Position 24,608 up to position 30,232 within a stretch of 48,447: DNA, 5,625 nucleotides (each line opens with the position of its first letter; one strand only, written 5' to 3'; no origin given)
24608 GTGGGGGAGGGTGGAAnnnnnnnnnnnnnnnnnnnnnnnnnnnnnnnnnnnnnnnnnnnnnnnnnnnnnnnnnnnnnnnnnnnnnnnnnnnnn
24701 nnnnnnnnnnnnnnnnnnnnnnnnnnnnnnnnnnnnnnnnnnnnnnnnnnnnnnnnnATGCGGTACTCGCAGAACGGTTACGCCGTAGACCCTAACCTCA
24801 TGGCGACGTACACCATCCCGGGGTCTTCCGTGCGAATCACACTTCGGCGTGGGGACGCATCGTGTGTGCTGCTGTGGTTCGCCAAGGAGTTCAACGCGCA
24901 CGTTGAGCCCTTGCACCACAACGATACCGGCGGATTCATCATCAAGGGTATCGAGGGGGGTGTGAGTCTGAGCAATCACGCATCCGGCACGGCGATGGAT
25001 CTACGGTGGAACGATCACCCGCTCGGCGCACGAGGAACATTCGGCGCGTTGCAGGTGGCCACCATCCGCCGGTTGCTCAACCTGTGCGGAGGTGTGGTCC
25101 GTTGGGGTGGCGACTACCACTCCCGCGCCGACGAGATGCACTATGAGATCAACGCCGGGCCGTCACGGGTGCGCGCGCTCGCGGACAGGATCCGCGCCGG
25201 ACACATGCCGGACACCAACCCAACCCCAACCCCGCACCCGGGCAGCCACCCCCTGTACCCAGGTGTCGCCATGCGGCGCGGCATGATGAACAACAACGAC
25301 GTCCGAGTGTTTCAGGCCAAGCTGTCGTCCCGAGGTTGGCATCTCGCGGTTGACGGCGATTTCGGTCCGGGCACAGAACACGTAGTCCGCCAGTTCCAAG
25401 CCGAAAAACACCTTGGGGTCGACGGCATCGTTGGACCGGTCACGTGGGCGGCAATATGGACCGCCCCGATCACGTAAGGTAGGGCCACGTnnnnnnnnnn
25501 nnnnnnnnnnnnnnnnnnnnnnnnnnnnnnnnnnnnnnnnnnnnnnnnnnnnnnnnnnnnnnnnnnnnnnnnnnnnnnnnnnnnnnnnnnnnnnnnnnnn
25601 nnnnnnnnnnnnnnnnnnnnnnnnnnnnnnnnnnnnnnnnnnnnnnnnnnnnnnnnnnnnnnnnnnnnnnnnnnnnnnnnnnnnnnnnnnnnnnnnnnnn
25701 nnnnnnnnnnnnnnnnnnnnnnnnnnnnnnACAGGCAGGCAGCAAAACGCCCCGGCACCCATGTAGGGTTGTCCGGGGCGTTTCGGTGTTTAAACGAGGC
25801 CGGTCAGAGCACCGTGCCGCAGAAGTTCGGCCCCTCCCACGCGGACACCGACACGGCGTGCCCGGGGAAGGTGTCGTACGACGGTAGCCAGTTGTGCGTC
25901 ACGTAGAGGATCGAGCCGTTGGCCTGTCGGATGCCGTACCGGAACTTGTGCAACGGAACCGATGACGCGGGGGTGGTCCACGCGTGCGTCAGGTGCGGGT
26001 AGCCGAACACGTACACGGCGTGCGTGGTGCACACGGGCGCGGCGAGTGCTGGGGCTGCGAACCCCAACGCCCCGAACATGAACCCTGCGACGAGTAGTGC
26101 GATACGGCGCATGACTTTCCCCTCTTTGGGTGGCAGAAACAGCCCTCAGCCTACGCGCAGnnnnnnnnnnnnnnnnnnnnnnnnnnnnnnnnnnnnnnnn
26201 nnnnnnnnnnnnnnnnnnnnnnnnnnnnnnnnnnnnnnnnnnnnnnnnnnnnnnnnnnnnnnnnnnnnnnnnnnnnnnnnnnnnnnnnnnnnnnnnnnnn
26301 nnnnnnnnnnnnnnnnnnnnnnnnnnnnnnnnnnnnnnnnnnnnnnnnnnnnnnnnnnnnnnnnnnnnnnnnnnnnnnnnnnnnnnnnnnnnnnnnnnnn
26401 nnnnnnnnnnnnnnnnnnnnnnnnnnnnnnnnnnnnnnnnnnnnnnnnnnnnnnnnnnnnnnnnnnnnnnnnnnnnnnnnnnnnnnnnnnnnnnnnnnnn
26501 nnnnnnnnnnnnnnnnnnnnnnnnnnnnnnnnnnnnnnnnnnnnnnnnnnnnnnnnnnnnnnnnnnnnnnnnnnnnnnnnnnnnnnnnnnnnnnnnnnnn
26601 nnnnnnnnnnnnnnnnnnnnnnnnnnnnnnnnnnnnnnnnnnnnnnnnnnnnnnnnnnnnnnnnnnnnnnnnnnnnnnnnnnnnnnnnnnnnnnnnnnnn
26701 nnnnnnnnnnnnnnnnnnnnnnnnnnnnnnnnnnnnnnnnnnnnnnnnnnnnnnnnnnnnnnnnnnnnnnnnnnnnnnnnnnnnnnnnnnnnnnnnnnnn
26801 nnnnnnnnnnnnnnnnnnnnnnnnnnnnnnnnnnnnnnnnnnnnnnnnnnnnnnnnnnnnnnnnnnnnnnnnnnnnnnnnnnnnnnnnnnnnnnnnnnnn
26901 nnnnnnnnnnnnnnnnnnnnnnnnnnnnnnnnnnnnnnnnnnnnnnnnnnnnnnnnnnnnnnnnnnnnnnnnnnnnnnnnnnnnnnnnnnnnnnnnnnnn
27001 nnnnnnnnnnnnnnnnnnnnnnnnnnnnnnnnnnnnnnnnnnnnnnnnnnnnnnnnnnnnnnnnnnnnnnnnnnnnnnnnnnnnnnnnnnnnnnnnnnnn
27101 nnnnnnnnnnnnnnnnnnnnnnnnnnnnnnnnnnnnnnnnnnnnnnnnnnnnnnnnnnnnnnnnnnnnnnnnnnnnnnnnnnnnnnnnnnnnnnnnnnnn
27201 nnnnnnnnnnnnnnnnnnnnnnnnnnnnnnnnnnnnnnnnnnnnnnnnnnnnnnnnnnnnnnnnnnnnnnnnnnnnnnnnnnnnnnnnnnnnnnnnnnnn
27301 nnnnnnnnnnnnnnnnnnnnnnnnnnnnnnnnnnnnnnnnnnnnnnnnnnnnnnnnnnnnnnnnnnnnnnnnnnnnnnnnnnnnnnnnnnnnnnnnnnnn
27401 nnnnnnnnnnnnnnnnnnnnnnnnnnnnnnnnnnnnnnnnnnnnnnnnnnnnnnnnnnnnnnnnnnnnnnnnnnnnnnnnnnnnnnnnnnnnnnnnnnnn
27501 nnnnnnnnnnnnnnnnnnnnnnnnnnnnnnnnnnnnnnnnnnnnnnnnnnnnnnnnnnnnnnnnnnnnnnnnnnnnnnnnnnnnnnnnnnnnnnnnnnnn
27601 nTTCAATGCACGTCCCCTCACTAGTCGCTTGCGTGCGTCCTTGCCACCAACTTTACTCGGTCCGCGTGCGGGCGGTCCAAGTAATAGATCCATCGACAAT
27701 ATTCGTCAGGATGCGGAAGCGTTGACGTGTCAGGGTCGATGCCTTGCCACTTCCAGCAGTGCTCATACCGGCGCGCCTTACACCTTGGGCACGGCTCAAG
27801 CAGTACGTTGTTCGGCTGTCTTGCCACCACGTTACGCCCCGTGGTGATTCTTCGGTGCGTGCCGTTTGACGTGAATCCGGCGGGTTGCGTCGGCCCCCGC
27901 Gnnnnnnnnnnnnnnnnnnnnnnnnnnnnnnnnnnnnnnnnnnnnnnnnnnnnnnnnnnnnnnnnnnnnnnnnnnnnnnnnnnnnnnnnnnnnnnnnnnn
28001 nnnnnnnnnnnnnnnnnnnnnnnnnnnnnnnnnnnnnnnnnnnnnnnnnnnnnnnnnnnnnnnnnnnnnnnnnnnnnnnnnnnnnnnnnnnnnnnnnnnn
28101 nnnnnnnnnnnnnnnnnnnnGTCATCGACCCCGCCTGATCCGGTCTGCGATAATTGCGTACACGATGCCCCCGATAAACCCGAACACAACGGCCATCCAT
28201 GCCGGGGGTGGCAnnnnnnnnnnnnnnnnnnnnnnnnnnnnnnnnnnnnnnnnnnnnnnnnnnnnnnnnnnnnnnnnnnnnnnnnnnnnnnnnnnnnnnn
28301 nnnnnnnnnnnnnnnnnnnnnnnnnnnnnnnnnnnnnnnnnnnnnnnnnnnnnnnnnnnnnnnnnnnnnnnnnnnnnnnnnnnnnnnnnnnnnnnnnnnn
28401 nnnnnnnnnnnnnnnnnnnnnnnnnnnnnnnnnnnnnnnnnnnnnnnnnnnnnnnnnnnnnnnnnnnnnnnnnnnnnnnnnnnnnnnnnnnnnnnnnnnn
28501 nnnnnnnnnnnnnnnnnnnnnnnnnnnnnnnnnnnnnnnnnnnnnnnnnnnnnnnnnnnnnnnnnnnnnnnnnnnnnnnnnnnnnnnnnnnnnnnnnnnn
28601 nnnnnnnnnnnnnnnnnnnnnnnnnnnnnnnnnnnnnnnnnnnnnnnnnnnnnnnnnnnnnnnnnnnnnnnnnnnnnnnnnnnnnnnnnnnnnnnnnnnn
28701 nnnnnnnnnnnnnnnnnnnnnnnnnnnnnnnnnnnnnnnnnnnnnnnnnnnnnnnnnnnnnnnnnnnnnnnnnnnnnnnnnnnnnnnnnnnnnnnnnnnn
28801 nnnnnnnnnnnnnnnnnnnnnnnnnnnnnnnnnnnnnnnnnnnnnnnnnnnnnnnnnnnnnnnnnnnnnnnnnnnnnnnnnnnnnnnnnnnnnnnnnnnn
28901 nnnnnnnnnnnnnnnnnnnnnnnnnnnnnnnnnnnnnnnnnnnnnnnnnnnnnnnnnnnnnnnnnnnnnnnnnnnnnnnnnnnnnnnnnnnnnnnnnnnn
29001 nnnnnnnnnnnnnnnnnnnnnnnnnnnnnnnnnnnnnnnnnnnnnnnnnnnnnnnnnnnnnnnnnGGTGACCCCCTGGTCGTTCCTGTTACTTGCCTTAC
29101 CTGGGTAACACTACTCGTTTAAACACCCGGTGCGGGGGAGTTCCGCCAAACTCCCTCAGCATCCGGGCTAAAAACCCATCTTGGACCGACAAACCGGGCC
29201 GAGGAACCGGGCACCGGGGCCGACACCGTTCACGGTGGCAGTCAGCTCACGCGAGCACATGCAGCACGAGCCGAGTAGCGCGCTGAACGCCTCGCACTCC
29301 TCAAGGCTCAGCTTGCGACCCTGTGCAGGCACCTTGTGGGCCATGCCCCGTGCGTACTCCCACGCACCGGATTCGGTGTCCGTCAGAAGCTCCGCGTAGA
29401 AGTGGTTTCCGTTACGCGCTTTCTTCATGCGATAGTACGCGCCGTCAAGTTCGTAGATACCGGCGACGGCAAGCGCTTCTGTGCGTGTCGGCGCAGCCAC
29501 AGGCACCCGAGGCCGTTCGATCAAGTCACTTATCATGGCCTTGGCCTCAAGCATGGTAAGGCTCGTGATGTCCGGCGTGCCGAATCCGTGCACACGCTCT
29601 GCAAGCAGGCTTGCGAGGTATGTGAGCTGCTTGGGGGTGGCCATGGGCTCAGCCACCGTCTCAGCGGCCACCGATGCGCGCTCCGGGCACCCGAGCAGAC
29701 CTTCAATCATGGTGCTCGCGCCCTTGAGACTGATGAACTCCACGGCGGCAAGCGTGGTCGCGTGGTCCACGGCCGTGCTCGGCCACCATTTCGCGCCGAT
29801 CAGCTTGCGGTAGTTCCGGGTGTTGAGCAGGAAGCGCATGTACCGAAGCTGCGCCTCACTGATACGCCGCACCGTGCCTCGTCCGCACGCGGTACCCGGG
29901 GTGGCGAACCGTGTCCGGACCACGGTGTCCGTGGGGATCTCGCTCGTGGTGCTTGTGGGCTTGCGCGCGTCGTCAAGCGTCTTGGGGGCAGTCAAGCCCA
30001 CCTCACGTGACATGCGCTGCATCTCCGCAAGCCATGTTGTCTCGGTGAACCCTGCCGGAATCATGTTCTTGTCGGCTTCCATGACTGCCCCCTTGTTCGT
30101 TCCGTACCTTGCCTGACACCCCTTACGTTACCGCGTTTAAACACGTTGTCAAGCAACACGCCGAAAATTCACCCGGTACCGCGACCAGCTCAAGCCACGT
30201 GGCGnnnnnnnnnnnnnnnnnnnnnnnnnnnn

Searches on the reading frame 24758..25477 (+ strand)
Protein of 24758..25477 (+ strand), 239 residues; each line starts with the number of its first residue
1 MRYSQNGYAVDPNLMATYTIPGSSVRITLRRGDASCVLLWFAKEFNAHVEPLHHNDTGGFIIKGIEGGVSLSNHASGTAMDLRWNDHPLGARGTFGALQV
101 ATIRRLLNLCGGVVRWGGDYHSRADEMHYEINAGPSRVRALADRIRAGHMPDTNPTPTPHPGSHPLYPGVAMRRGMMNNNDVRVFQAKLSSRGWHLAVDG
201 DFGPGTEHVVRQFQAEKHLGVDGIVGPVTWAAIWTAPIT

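Call 103: search_protein_families(library=pfam, proteins=[window:24758-25477:+], max_evalue=0.001)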
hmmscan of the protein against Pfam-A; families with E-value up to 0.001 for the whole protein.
window:24758-25477:+ (239 aa): 3 families
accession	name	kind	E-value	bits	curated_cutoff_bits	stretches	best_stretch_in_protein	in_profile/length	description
PF01471.23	PG_binding_1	-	3.7e-15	56.3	23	1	179-233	2-57/57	Putative peptidoglycan binding domain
PF13539.11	Peptidase_M15_4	-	2.4e-08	34.9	25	1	69-131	4-70/70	D-alanyl-D-alanine carboxypeptidase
PF09374.15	PG_binding_3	-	2.4e-05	24.9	24.6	0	181-211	2-32/76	Predicted Peptidoglycan domain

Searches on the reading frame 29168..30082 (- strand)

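Call 102: search_protein_families(library=pfam, proteins=[window:29168-30082:-], max_evalue=0.001)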
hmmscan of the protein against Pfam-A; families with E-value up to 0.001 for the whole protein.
window:29168-30082:- (304 aa): 1 family
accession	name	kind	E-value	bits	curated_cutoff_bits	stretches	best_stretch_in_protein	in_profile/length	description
PF19474.4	DUF6011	-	0.00021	21.2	26.6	0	265-282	3-20/37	Family of unknown function (DUF6011)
